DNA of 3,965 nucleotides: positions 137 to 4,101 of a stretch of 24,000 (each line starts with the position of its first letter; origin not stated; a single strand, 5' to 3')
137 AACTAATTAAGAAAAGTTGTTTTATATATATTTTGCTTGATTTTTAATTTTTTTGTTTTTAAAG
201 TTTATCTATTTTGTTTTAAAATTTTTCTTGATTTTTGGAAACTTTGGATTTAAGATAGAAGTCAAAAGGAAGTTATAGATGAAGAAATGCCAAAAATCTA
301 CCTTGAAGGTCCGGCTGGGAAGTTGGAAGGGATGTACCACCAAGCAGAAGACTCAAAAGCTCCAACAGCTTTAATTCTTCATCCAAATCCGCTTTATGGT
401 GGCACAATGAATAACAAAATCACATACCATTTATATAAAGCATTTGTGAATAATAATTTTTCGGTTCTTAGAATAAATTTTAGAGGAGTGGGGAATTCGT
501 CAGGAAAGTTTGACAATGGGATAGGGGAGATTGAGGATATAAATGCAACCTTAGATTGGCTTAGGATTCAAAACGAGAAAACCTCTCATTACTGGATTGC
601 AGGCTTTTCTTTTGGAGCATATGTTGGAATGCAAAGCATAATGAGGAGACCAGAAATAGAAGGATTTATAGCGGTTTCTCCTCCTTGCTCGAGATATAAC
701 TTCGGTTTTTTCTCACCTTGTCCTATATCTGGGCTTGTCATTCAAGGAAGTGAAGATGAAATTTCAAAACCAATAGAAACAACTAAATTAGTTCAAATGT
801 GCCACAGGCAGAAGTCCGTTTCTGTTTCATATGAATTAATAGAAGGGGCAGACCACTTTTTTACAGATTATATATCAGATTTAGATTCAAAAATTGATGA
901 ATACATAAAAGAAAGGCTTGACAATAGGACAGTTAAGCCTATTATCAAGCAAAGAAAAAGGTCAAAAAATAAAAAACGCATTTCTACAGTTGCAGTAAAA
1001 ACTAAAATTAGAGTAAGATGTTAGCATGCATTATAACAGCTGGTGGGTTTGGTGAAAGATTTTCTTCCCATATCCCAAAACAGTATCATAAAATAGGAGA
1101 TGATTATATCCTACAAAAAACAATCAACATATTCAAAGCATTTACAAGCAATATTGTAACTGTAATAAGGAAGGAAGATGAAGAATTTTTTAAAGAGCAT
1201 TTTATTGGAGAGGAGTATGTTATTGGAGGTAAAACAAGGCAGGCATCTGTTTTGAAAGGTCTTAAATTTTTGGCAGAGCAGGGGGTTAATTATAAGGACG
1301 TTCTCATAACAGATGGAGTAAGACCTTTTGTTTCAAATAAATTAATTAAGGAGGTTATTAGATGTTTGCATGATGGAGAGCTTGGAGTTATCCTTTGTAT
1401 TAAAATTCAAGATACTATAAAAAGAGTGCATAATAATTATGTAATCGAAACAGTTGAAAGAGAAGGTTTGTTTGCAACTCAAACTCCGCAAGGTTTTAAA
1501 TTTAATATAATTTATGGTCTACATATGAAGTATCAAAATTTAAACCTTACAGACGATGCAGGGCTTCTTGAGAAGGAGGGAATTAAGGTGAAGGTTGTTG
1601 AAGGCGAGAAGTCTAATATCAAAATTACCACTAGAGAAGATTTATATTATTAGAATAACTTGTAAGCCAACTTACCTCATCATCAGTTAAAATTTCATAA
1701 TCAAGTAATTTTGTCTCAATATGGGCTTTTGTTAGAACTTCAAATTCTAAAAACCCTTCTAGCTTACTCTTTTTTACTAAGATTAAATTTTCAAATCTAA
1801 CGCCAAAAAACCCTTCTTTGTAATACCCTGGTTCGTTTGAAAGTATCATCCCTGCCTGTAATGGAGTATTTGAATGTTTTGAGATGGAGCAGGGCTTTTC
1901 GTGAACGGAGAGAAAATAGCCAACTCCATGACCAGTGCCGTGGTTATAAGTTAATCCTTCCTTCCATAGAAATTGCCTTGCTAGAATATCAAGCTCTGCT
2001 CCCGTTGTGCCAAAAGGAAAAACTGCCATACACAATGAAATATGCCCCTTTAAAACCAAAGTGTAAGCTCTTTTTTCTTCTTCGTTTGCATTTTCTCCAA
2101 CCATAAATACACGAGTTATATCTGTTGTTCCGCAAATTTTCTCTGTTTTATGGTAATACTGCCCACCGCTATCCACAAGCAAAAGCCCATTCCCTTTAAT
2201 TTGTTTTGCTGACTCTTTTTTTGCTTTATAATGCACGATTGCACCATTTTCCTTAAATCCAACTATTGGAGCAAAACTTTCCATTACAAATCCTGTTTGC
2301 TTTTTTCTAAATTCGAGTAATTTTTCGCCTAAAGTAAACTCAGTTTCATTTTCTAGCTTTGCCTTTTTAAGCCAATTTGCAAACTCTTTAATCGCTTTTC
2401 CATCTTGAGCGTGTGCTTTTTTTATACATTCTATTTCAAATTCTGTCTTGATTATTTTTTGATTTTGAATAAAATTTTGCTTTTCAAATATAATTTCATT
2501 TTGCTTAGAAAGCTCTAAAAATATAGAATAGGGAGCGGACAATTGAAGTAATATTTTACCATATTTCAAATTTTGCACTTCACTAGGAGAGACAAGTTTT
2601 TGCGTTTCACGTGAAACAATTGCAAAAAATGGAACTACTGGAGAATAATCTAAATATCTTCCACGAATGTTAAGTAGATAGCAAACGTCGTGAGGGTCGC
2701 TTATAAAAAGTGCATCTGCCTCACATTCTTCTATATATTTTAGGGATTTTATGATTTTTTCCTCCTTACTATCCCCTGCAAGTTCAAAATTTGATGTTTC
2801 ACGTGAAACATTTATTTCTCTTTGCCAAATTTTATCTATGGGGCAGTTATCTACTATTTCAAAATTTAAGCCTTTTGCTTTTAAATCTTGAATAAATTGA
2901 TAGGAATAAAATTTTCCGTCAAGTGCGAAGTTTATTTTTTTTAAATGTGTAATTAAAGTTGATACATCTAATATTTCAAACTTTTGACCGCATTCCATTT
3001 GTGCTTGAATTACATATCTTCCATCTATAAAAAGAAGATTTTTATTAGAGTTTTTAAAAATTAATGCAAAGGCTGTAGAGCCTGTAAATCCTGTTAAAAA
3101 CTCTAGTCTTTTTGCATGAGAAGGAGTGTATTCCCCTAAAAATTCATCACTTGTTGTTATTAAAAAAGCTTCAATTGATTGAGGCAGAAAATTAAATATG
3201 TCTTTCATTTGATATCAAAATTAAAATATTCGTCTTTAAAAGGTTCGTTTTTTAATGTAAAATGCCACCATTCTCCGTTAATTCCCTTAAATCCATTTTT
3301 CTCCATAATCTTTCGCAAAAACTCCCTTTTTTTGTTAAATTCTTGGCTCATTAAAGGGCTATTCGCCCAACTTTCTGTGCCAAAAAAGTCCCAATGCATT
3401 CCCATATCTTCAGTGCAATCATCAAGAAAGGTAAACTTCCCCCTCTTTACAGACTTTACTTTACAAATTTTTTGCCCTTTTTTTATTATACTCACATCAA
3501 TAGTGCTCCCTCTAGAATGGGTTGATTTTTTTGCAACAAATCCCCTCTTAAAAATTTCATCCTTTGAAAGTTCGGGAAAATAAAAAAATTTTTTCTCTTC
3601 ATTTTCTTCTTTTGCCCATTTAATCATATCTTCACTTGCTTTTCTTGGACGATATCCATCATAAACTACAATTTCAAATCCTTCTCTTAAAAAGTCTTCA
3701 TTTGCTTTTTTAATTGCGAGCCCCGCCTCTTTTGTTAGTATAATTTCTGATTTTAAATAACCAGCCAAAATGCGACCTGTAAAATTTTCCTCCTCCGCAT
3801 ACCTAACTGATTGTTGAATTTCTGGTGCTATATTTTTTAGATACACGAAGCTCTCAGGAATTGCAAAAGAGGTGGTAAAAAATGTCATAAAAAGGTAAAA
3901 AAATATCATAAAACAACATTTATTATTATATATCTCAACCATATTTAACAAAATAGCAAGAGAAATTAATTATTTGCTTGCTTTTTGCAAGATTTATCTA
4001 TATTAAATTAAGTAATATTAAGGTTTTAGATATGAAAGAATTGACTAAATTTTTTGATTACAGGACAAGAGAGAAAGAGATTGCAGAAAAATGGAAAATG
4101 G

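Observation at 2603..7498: Cluster of four parS centromere sites hidden inside pepP, valS and rlpA coding sequence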

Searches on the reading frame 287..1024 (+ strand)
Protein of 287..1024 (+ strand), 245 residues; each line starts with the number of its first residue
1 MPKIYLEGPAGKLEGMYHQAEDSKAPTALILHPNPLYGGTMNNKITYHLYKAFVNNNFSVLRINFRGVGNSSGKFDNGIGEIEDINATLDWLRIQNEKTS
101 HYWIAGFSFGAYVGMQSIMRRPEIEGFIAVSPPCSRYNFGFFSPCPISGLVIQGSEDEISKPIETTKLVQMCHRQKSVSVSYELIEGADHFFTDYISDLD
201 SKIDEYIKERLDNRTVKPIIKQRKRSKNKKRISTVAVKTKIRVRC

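Call 6: search_protein_families(library=ncbifam, proteins=[window:287-1024:+])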
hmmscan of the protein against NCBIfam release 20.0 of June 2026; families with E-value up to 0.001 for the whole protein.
window:287-1024:+ (245 aa): 7 families
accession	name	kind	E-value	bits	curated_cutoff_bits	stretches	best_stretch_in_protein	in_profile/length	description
NF058544.1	IVPilMotSglTMyx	equivalog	8.2e-17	61.7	300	1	13-204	21-201/210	type IV pili motility protein SglT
TIGR00976.1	CocE_NonD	subfamily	2.9e-06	26.6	66.3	1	17-120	14-117/550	CocE/NonD family hydrolase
TIGR03101.1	hydr2_PEP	hypoth_equivalog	6.7e-06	25.8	202.75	1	4-111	3-110/266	hydrolase 2, exosortase A system-associated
NF047920.1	lactonase_UilS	equivalog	9.2e-05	22.3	400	1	46-128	41-126/285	UilS family quorum-quenching N-acyl-homoserine lactonase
NF051488.1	bifunc_PcaDC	exception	0.00016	21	390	1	50-123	28-101/375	bifunctional 3-oxoadipate enol-lactonase/4-carboxymuconolactone decarboxylase PcaDC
TIGR03100.1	hydr1_PEP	hypoth_equivalog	0.00017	21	168.45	0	48-132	48-132/274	hydrolase 1, exosortase A system-associated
NF050089.1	i_nPHAscl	equivalog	0.00032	19.9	300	1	39-123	26-107/288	intracellular short-chain-length polyhydroxyalkanoate depolymerase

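Call 8: find_encoding_contigs(protein=window:287-1024:+, flank=10000, max_places=6)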
Protein window:287-1024:+ (245 aa): 5 contigs read that carry it; 4 places shown.
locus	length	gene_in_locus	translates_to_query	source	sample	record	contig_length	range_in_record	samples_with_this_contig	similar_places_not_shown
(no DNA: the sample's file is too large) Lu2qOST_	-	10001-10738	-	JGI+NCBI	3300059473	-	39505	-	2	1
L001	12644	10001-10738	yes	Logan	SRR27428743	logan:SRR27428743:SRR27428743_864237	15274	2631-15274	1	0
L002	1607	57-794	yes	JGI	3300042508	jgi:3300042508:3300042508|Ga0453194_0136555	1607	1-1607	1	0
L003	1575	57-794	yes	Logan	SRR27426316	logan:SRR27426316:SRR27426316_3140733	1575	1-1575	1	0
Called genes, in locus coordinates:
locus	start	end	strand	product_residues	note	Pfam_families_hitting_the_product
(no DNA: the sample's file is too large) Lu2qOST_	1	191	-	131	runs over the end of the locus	-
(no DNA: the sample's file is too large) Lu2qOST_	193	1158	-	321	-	PF00953:Glycos_transf_4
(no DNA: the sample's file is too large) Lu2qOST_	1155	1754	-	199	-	PF05494:MlaC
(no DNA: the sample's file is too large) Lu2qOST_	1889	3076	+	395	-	PF00070:Pyr_redox (faint), PF01266:DAO, PF01494:FAD_binding_3 (faint), PF03486:HI0933_like (faint), PF07992:Pyr_redox_2 (faint), PF13450:NAD_binding_8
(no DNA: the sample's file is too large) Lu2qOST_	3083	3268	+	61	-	-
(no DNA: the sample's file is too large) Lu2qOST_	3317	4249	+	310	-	PF13793:Pribosyltran_N, PF00156:Pribosyltran, PF14572:Pribosyl_synth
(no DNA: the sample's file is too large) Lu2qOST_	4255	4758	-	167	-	-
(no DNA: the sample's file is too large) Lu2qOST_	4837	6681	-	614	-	PF02518:HATPase_c (weak), PF13589:HATPase_c_3, PF00183:HSP90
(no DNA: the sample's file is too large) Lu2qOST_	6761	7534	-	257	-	PF10502:Peptidase_S26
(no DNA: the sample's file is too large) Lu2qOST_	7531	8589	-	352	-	PF00044:Gp_dh_N, PF02800:Gp_dh_C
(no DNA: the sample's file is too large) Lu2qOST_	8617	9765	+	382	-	PF13576:Pentapeptide_3 (faint), PF00805:Pentapeptide (faint), PF13599:Pentapeptide_4 (weak)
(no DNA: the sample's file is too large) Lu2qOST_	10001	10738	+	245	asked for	PF02129:Peptidase_S15, PF12146:Hydrolase_4, PF00326:Peptidase_S9 (faint)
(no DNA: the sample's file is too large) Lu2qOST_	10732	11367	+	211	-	PF01128:IspD, PF12804:NTP_transf_3 (weak)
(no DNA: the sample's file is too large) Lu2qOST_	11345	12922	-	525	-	PF01321:Creatinase_N, PF16189:Creatinase_N_2, PF00557:Peptidase_M24, PF16188:Peptidase_M24_C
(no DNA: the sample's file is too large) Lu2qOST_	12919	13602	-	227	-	PF01427:Peptidase_M15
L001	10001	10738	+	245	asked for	PF02129:Peptidase_S15, PF12146:Hydrolase_4, PF00326:Peptidase_S9 (faint)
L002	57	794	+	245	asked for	PF02129:Peptidase_S15, PF12146:Hydrolase_4, PF00326:Peptidase_S9 (faint)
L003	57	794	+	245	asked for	PF02129:Peptidase_S15, PF12146:Hydrolase_4, PF00326:Peptidase_S9 (faint)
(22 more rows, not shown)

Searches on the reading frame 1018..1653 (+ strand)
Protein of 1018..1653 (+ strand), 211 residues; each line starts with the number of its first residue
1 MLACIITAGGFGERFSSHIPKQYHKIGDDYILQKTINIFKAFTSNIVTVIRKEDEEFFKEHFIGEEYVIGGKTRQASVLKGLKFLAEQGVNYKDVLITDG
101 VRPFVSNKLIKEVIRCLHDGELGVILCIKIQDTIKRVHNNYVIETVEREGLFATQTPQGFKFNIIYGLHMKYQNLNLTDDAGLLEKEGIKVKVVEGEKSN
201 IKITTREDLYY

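Call 6: search_protein_families(library=ncbifam, proteins=[window:1018-1653:+])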
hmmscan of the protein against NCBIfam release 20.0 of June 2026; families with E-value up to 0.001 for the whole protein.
window:1018-1653:+ (211 aa): 15 families
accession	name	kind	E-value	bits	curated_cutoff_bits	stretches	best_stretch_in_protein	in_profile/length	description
TIGR00453.1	ispD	equivalog_domain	8.6e-58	195.3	181.3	1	4-210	2-213/219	2-C-methyl-D-erythritol 4-phosphate cytidylyltransferase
NF006899.0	PRK09382.1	equivalog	1e-44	153.2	417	1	3-209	8-213/387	bifunctional 2-C-methyl-D-erythritol 4-phosphate cytidylyltransferase/2-C-methyl-D-erythritol 2,4-cyclodiphosphate synthase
NF001186.0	PRK00155.2-3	equivalog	9.3e-44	149.5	253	1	4-209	7-215/224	2-C-methyl-D-erythritol 4-phosphate cytidylyltransferase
NF009924.0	PRK13385.1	subfamily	2.6e-33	115.5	342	1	3-209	4-216/230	2-C-methyl-D-erythritol 4-phosphate cytidylyltransferase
NF001183.0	PRK00155.1-3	subfamily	1.2e-28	100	166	1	3-209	3-224/237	D-ribitol-5-phosphate cytidylyltransferase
NF001457.0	PRK00317.1-3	equivalog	4.6e-08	32.8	164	1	1-145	1-141/200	molybdenum cofactor guanylyltransferase MobA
TIGR01173.1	glmU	equivalog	5.9e-08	32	366.85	1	3-132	2-131/452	bifunctional UDP-N-acetylglucosamine diphosphorylase/glucosamine-1-phosphate N-acetyltransferase GlmU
NF010937.0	PRK14357.1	equivalog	3.5e-07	29.4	658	1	4-132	3-130/448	bifunctional UDP-N-acetylglucosamine diphosphorylase/glucosamine-1-phosphate N-acetyltransferase GlmU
NF010933.0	PRK14353.1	equivalog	2.3e-06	26.5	505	1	3-133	7-140/453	bifunctional UDP-N-acetylglucosamine diphosphorylase/glucosamine-1-phosphate N-acetyltransferase GlmU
TIGR03310.1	matur_MocA_YgfJ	equivalog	7.5e-06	26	186.45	1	4-123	2-121/188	molybdenum cofactor cytidylyltransferase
NF010939.0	PRK14359.1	equivalog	1.3e-05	24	592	1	2-127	3-128/430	bifunctional UDP-N-acetylglucosamine diphosphorylase/glucosamine-1-phosphate N-acetyltransferase GlmU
NF010934.1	PRK14354.1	equivalog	0.00013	20.7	450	1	4-119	2-117/447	bifunctional UDP-N-acetylglucosamine diphosphorylase/glucosamine-1-phosphate N-acetyltransferase GlmU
NF010932.0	PRK14352.1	equivalog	0.00018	20.3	611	1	3-132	8-142/488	bifunctional UDP-N-acetylglucosamine diphosphorylase/glucosamine-1-phosphate N-acetyltransferase GlmU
NF006986.0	PRK09451.1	equivalog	0.00019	20.4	725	1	3-132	7-135/456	bifunctional UDP-N-acetylglucosamine diphosphorylase/glucosamine-1-phosphate N-acetyltransferase GlmU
NF010936.0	PRK14356.1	equivalog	0.00044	19.3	666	1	3-131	7-136/456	bifunctional UDP-N-acetylglucosamine diphosphorylase/glucosamine-1-phosphate N-acetyltransferase GlmU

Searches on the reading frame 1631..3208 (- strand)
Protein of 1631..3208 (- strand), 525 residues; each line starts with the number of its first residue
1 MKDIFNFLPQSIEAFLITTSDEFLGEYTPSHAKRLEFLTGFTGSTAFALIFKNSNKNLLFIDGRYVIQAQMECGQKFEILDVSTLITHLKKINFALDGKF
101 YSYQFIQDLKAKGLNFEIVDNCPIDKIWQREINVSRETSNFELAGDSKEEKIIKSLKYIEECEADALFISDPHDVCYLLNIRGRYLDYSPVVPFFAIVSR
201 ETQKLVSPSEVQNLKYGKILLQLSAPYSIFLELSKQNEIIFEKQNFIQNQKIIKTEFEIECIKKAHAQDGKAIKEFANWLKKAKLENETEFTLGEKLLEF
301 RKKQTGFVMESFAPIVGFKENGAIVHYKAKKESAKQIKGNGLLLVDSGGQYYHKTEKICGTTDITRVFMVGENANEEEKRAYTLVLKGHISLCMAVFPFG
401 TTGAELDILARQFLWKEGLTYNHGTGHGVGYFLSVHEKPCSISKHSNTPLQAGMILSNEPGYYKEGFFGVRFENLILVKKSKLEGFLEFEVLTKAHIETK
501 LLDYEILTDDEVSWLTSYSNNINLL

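Call 6: search_protein_families(library=ncbifam, proteins=[window:1631-3208:-])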
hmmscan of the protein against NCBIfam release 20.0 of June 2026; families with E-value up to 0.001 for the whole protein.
window:1631-3208:- (525 aa): 7 families
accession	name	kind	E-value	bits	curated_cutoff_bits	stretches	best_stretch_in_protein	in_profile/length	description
NF040821.1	dipep_PepQ_Arch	equivalog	8.3e-26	90.8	630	1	221-480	88-332/346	Xaa-Pro dipeptidase PepQ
NF007310.0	PRK09795.1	equivalog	7.2e-19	67.8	393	1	251-481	125-343/361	aminopeptidase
NF008131.0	PRK10879.1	equivalog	9.7e-11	41.1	465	1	244-398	164-303/438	Xaa-Pro aminopeptidase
NF011720.0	PRK15173.1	subfamily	1e-10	41.2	420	1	361-484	208-330/343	peptidase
NF011173.0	PRK14575.1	equivalog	1.1e-10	41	850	1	361-484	271-393/406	putative peptidase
NF011174.0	PRK14576.1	subfamily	6.9e-08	31.7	487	1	361-484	270-392/405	putative endopeptidase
NF010133.0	PRK13607.1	equivalog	1.3e-07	30.9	339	1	245-370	153-264/443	Xaa-Pro dipeptidase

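Call 7: search_protein_families(library=pfam, proteins=[window:1631-3208:-])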
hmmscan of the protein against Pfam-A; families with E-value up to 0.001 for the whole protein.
window:1631-3208:- (525 aa): 4 families
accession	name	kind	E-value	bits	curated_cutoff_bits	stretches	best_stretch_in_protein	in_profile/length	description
PF00557.29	Peptidase_M24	-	7.5e-52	176.6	23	1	260-479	1-207/208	Metallopeptidase family M24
PF16189.11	Creatinase_N_2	-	3.3e-14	53.6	29.7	1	142-203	16-77/161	Creatinase/Prolidase N-terminal domain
PF01321.24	Creatinase_N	-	3.8e-12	47.3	22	1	11-119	13-116/128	Creatinase/Prolidase N-terminal domain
PF16188.10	Peptidase_M24_C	-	9.5e-08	32.3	28.9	1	485-522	1-38/63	C-terminal region of peptidase_M24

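Call 36: list_cluster_members(proteins=[P0001, window:1631-3208:-, window:6941-7765:+, P0002, P0004])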
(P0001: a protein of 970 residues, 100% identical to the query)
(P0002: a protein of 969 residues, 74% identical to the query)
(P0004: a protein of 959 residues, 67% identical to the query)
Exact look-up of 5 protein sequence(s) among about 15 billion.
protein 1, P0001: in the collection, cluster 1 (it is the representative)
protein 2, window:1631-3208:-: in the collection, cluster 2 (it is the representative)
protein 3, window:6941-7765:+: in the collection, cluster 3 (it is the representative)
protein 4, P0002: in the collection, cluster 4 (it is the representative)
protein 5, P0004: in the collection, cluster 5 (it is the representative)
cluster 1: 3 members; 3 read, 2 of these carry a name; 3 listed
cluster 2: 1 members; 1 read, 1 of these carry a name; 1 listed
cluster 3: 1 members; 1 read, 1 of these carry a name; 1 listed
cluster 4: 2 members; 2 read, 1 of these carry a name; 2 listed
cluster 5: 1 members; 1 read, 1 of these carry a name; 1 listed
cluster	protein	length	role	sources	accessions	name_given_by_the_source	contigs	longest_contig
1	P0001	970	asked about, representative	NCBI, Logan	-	-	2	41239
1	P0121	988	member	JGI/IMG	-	valyl-tRNA synthetase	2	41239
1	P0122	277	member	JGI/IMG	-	valyl-tRNA synthetase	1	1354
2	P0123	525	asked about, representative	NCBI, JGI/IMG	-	Xaa-Pro aminopeptidase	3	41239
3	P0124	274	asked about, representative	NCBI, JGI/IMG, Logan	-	rare lipoprotein A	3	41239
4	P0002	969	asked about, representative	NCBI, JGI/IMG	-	valyl-tRNA synthetase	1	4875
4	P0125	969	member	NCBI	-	-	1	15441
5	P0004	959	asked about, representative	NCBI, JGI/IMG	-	valyl-tRNA synthetase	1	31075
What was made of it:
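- Tried and rejected: I hoped to match NCBI accession ranges to link a ParB to this MAG, but list_cluster_members returned no accessions (call 36).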

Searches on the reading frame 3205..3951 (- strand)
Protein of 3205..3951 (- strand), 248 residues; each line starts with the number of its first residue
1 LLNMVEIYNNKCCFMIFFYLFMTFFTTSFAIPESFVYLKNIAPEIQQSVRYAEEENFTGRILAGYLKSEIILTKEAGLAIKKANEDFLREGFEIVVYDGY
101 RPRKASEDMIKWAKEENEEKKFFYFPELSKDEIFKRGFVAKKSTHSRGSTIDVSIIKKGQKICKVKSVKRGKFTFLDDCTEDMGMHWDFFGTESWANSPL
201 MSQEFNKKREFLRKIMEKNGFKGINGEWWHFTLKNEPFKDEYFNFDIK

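Call 6: search_protein_families(library=ncbifam, proteins=[window:3205-3951:-])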
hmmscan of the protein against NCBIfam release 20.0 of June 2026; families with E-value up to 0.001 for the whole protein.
window:3205-3951:- (248 aa): 2 families
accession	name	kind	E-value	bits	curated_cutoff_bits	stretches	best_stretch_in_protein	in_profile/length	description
NF033115.1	dipept_VanX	equivalog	4.2e-50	170.3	320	1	34-247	2-199/199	D-Ala-D-Ala dipeptidase VanX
NF007557.0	PRK10178.1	equivalog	1.1e-22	80.6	176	2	35-159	7-112/188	D-alanyl-D-alanine dipeptidase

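Call 7: search_protein_families(library=pfam, proteins=[window:3205-3951:-])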
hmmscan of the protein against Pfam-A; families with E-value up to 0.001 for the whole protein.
window:3205-3951:- (248 aa): 1 family
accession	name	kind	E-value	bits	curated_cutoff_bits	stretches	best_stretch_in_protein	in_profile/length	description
PF01427.22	Peptidase_M15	-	1.1e-33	117.2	27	2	35-159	5-126/199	D-ala-D-ala dipeptidase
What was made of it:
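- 3205..3951 (-): D-Ala-D-Ala dipeptidase (M15, VanX/DdpX-like). It lies between the site-bearing genes and carries no site. Calls 6, 7.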
